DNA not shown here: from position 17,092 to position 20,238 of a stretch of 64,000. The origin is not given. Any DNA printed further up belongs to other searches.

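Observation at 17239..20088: Single-polypeptide fusion of an O-antigen-ligase/Wzy-like domain with an ArnT/PMT-type GT-C domain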

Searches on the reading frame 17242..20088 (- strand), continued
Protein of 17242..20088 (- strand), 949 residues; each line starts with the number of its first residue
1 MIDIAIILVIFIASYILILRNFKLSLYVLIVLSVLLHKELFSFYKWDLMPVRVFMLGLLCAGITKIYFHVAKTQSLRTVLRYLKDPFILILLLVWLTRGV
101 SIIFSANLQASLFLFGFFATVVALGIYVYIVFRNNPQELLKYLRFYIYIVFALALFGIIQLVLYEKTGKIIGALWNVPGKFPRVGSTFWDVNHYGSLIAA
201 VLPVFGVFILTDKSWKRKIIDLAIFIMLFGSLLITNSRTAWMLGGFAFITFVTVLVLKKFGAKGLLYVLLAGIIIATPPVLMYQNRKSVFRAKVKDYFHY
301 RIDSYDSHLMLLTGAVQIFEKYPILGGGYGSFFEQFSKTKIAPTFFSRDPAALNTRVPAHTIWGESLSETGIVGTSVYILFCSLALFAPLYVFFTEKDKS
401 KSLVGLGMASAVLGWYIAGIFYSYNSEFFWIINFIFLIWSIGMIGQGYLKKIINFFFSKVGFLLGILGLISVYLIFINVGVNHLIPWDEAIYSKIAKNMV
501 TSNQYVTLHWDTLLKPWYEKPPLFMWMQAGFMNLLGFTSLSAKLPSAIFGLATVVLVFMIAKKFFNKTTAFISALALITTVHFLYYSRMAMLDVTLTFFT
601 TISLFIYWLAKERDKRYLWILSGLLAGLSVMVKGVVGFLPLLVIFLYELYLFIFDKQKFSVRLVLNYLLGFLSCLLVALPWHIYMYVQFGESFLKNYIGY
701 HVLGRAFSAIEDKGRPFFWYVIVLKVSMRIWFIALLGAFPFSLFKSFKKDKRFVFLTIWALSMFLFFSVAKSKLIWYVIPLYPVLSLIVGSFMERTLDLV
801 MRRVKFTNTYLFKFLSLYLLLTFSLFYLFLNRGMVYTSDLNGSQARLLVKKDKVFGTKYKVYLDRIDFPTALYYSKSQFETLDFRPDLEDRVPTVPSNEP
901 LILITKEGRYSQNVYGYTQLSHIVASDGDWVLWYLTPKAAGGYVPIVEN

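Call 20: find_related_loci(query=A1, collection=genome_contigs, flank=8000)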
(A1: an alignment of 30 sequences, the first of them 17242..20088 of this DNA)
Query A1 (949 aa) in genome_contigs; peptide patterns used: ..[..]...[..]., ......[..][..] (x = any residue, [..] = any of these).
247 stretches matched a pattern; 95 encode a relative of the query (tblastn E <= 1e-3); the best 80 are kept; 80 distinct loci.
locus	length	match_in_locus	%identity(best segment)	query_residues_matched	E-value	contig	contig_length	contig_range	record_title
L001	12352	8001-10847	66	1-949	0e+0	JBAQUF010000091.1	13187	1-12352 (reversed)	MAG: Patescibacteria group bacterium isolate MFD12006_ilm_asm_bin4 k127_111290, whole genome shotgun sequence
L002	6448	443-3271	62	1-943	0e+0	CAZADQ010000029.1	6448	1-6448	MAG TPA_asm: uncultured Candidatus Saccharibacteria bacterium isolate SRP192927_co10_439 genome assembly, contig: NODE_1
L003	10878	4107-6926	60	1-940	0e+0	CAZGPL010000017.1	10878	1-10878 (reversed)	MAG TPA_asm: uncultured Candidatus Saccharibacteria bacterium isolate SRP239243_co1_4 genome assembly, contig: NODE_1064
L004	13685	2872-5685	61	6-944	0e+0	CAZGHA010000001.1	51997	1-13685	MAG TPA_asm: uncultured Candidatus Saccharibacteria bacterium isolate binchicken_co39_211 genome assembly, contig: NODE_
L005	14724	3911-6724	62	1-938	0e+0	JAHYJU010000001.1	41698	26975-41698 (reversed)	MAG: Patescibacteria group bacterium isolate KA30 NODE_533_length_41698_cov_4.977677, whole genome shotgun sequence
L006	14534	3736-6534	59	7-939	0e+0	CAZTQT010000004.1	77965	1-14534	MAG TPA_asm: uncultured Candidatus Saccharibacteria bacterium isolate binchicken_co45_572 genome assembly, contig: NODE_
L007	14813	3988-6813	59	6-948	0e+0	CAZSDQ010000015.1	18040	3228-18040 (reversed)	MAG TPA_asm: uncultured Candidatus Saccharibacteria bacterium isolate binchicken_co117_468 genome assembly, contig: NODE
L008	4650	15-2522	64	7-842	0e+0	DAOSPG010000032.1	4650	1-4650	MAG TPA_asm: bacterium isolate AMR_MDS_2325 NODE_18507_length_4650_cov_26.459195, whole genome shotgun sequence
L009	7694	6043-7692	96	1-550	0e+0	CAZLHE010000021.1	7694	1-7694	MAG TPA_asm: uncultured Candidatus Saccharibacteria bacterium isolate binchicken_co220_46 genome assembly, contig: NODE_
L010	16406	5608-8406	62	7-939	0e+0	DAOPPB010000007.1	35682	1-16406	MAG TPA_asm: bacterium isolate AMR_MDS_1559 NODE_1583_length_35682_cov_7.948522, whole genome shotgun sequence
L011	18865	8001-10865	53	1-949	0e+0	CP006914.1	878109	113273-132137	Candidate division WWE3 bacterium RAAC2_WWE3_1 chromosome, complete genome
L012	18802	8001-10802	53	1-934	0e+0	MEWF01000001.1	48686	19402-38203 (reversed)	MAG: candidate division WWE3 bacterium RIFOXYC2_FULL_42_13 rifoxyc2_full_scaffold_1000, whole genome shotgun sequence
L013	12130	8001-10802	53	1-934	0e+0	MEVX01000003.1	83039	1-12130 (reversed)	MAG: candidate division WWE3 bacterium RIFOXYB1_FULL_43_24 rifoxyb1_full_scaffold_131, whole genome shotgun sequence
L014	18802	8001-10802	52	1-933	0e+0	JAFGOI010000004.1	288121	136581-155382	MAG: Patescibacteria group bacterium isolate Zod_Metabat.613 k87_2257151, whole genome shotgun sequence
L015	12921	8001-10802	53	1-934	0e+0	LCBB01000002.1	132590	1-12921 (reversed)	MAG: candidate division WWE3 bacterium GW2011_GWC2_41_23 UU55_C0002, whole genome shotgun sequence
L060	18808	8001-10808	50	1-934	0e+0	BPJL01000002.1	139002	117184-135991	MAG: Patescibacteria group bacterium KatS3mg101 DNA, contig_15299, whole genome shotgun sequence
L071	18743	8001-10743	47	17-932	0e+0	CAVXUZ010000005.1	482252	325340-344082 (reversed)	MAG: uncultured candidate division WWE3 bacterium isolate MFD04716.bin.1.185 genome assembly, contig: contig_27056, whol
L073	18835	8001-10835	33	2-932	2e-154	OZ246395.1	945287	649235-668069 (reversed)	MAG: uncultured Candidatus Saccharibacteria bacterium isolate SRP292972_co1_112 genome assembly, chromosome: 1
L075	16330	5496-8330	34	2-932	9e-161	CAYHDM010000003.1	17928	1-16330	MAG TPA_asm: uncultured Candidatus Saccharibacteria bacterium isolate ERP119705_co12_185 genome assembly, contig: NODE_3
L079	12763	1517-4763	49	17-938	2e-144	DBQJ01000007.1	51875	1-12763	MAG TPA_asm: candidate division WWE3 bacterium UBA1397 UBA1397_contig_4295, whole genome shotgun sequence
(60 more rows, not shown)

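Call 42: predict_structure(alignment_id=A2)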
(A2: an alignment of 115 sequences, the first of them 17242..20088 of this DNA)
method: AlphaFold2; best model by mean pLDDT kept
length: 949 residues; sequences in the alignment: 115
mean_pLDDT: 91.5   pTM: 0.90
mean pLDDT of the five models: 91.5, 91.0, 89.5, 88.5, 88.3
residues with pLDDT >= 90: 699; 70-90: 231; 50-70: 17; < 50: 2
segments of 3 or more residues with pLDDT < 50: none
pLDDT, mean of each block of 10 residues (from residue 1): 92 96 96 86 84 94 89 84 92 96 94 93 95 96 96 92 89 75 79 91 96 93 96 87 94 94 89 92 91 84 81 94 94 93 89 70 90 96 97 96 98 93 83 97 96 95 96 94 84 93 90 82 96 92 96 98 98 98 95 97 98 95 98 94 97 91 94 97 94 84 69 75 95 98 97 98 92 86 98 97 92 96 97 90 92 90 90 89 92 90 94 90 93 89 62
secondary structure, 60 per line:
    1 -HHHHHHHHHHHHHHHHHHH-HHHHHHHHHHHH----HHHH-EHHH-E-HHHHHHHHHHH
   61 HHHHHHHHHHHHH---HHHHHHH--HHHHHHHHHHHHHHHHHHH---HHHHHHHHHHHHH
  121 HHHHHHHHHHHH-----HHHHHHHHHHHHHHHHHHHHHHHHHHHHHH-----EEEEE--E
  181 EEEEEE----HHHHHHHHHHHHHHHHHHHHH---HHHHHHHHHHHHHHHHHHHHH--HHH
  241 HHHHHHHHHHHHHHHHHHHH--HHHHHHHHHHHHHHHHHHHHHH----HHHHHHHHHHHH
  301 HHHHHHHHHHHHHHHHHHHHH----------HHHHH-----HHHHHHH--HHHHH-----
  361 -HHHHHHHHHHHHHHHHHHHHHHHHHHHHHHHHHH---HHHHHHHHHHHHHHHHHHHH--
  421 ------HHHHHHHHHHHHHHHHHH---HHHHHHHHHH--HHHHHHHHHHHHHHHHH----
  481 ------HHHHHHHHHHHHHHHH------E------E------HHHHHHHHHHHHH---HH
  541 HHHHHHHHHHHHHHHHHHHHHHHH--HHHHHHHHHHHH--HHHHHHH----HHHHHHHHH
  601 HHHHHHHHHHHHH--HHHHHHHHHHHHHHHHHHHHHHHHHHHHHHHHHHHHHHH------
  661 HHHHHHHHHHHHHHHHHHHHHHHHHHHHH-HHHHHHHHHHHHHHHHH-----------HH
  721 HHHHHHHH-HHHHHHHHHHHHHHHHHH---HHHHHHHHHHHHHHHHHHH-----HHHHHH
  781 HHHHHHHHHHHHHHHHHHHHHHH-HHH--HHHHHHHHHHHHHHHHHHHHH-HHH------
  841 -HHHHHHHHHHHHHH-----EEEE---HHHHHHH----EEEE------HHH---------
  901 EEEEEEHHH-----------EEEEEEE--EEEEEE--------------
elements in order (helices of 4 or more, strands of 3 or more residues): H2-20 H22-33 H38-41 H50-73 H77-83 H86-104 H108-132 H138-167 E173-177 E180-186 H191-211 H215-235 H238-260 H263-284 H289-321 H332-336 H342-348 H351-355 H362-395 H399-418 H427-444 H448-457 H460-476 H487-502 H523-535 H539-564 H567-578 H581-587 H592-613 H616-654 H661-689 H691-707 H719-728 H730-747 H751-769 H775-803 H810-830 H842-855 E861-864 H868-874 E879-882 E901-906 E921-927 E930-935
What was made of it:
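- Checked: The ArnT-like membrane module runs to about residue 830, not 790 (call 42).
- Folds: the AF2 model has pLDDT 91.5 and pTM 0.90 (call 42). The AF2 model packs both modules with pTM 0.90 (call 42).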

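Call 44: fold_search(model_id=the predicted structure, library=pdb)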
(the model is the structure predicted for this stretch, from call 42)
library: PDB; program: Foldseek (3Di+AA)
matches with E <= 10: 136; with E <= 0.001: 28
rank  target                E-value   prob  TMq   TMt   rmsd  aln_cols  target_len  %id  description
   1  5f15                  8.5e-13  1.00  0.40  0.66   6.3       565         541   19  Crystal Structure of ArnT from Cupriavidus metallidurans bound to Undecaprenyl phosphate (released 2016-02-17)
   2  5ezm                  3.0e-12  1.00  0.39  0.66   8.0       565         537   18  Crystal Structure of ArnT from Cupriavidus metallidurans in the apo state (released 2016-02-17)
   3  9s6t_A                7.3e-07  1.00  0.36  0.65   7.3       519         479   16  Ternary cryo-EM structure of chicken ALG12 with Dol25-PP-GlcNAc2Man7, Dol25-P-Man, and Fab (released 2026-03-18)
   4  3wak                  1.5e-06  1.00  0.35  0.38   9.7       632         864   14  Crystal structure of the Archaeoglobus fulgidus oligosaccharyltransferase (O29867_ARCFU) in the apo form (released 2013-10-30)
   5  3waj                  5.2e-06  1.00  0.30  0.36  13.7       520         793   16  Crystal structure of the Archaeoglobus fulgidus oligosaccharyltransferase (O29867_ARCFU) complex with Zn and sulfate (released 2013-10-30)
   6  5gmy_A                6.3e-06  1.00  0.32  0.36  11.8       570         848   16  Crystal structure of the Archaeoglobus fulgidus oligosaccharyltransferase (O29867_ARCFU) tethered with an acceptor pep (released 2017-02-01)
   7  7tpg_B                1.6e-05  1.00  0.29  0.58   6.9       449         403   17  Single-Particle Cryo-EM Structure of the WaaL O-antigen ligase in its ligand bound state (released 2022-04-06)
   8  7e9s_A                1.9e-05  1.00  0.33  0.36   9.4       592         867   14  Archaeal oligosaccharyltransferase AglB from Archaeoglobus fulgidus in complex with an inhibitory peptide and a dolich (released 2021-09-08)
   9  9i5k_A                2.4e-05  1.00  0.33  0.60   7.1       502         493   13  Structure of the Chaetomium thermophilum Pmt4 homodimer (C2 symmetry) (released 2025-12-24)
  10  7oci_F                4.4e-05  1.00  0.33  0.46  10.6       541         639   11  Cryo-EM structure of yeast Ost6p containing oligosaccharyltransferase complex (released 2022-02-16)
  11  9s6u_A                6.2e-05  1.00  0.35  0.57   8.1       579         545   12  Ternary cryo-EM structure of human ALG9 with Dol25-PP-GlcNAc2Man8, Dol25-P-Man and Fab (released 2026-03-18)
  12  8pn9_A                1.3e-04  1.00  0.33  0.46   9.2       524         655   12  Structure of human oligosaccharyltransferase OST-A complex bound to NGI-1 (released 2024-05-08)
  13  6gxc_A                1.3e-04  1.00  0.32  0.42   7.7       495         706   15  Bacterial oligosaccharyltransferase PglB in complex with an inhibitory peptide and a reactive lipid-linked oligosaccha (released 2018-11-14)
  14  6ftg_5                1.4e-04  1.00  0.34  0.48  12.5       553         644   12  Subtomogram average of OST-containing ribosome-translocon complexes from canine rough microsomal membranes (released 2018-03-21)
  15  3rce_A                1.5e-04  1.00  0.32  0.44   8.4       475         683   16  Bacterial oligosaccharyltransferase PglB (released 2011-06-15)
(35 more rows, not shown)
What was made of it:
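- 17242..17598 (-): Residues 831-949: C-terminal extracytoplasmic alpha/beta domain, placed like the periplasmic domain of ArnT. AF2 secondary structure (call 42); the Foldseek alignment to ArnT spans 565 columns (call 44)
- On O-antigen ligase family (Pfam Wzy_C PF04932 / CAZy GT121): 12 helices and an outer region at 285-361 before TM10 in the AF2 model (call 42); Foldseek 7TPG_B E=1.6e-5, TM 0.58 (call 44)
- On ArnT (GT83; NCBIfam PRK13279 equivalog): Foldseek 5F15 E=8.5e-13, TM 0.66 over 565 columns (call 44)
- On Protein O-mannosyltransferase (GT39, PMT): Pmt4 and Pmt1/2 rank well below ArnT (call 44).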

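Call 45: search_solved_structures(query=A2, max_evalue=10, show_alignments=5)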
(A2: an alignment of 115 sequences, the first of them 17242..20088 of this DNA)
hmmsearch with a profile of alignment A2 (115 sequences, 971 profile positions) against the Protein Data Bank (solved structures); distinct sequences matched with E-value up to 10: 2.
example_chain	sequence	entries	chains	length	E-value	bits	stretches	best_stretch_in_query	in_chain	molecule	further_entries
5ezm_A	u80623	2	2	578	3.2e-41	144.5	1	466-797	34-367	4-amino-4-deoxy-L-arabinose transferase or related glycosyltransferases of PMT family | 4-amino-4-deoxy-L-arabinose (L-Ara4N) transferase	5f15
4g1u_A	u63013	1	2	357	0.83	10.8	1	613-647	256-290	Hemin transport system permease protein hmuU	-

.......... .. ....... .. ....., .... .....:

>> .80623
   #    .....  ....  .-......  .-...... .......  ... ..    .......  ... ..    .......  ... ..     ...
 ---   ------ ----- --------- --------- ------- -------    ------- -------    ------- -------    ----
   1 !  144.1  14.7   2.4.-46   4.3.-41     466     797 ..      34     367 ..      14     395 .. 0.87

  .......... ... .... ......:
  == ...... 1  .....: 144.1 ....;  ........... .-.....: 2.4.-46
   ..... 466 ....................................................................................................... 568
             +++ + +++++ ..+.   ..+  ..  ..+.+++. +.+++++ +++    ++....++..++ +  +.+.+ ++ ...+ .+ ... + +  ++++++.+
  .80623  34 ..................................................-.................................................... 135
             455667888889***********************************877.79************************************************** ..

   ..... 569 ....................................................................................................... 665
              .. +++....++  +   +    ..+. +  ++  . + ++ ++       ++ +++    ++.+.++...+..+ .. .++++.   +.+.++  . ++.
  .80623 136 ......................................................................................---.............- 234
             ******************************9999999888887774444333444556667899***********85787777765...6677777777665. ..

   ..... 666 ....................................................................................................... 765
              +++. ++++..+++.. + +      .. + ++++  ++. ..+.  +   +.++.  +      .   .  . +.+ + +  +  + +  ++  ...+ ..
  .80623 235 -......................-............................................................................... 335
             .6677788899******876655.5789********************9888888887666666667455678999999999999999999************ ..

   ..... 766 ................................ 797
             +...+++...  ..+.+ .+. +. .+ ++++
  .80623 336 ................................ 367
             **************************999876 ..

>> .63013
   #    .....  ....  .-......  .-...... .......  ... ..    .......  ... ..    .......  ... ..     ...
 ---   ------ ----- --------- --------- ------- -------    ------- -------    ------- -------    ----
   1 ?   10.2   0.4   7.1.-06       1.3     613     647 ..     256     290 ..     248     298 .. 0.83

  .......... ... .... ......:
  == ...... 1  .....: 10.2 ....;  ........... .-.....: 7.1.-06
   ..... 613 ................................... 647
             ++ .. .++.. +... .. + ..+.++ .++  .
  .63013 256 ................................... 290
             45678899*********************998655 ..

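Call 46: search_protein_representatives(alignment_id=A2)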
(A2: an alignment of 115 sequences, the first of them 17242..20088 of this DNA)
Query: 115 sequences, 971 profile positions. Proteins with E-value up to 0.001 (for the whole library): 64299; up to 1e-10: 26268; up to 1e-30: 5259. The best 150 are listed.
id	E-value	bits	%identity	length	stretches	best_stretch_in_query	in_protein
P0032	0.0e+00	1505.9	-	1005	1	1-964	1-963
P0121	0.0e+00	1257.9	-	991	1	3-956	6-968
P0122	0.0e+00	1190.4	-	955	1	1-935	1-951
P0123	0.0e+00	1163.0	-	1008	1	2-962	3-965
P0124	0.0e+00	1162.9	-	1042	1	2-966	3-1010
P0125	0.0e+00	1137.1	-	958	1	1-943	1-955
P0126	0.0e+00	1115.2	-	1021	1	3-956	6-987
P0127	0.0e+00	1105.6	-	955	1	1-936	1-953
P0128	0.0e+00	1030.6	-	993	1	3-962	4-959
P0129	0.0e+00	1020.9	-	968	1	2-937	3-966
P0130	1.0e-293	993.6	-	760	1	229-964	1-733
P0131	3.6e-269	912.3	-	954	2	182-936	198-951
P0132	1.2e-238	811.3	-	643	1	320-938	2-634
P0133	3.7e-234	796.4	-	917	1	21-887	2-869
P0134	1.6e-230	784.4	-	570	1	1-573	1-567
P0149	2.4e-183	628.2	-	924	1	25-935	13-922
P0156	4.3e-165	567.8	-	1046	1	3-934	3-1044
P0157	6.6e-165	567.2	-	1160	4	406-934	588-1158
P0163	9.5e-145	500.5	-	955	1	48-933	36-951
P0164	2.7e-139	482.5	-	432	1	2-431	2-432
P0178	1.0e-96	341.5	-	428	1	24-441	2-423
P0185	6.3e-88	312.4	-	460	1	3-436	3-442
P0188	1.6e-83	297.9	-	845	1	28-698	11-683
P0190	1.7e-82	294.4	-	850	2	23-699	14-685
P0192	4.0e-78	280.0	-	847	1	23-701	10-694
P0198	2.9e-77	277.1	-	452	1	2-440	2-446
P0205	4.9e-75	269.7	-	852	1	19-698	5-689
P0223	2.6e-69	250.8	-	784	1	32-636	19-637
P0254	1.2e-64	235.4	-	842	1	35-690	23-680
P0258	2.7e-64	234.2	-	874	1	20-693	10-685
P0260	4.6e-64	233.4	-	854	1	31-612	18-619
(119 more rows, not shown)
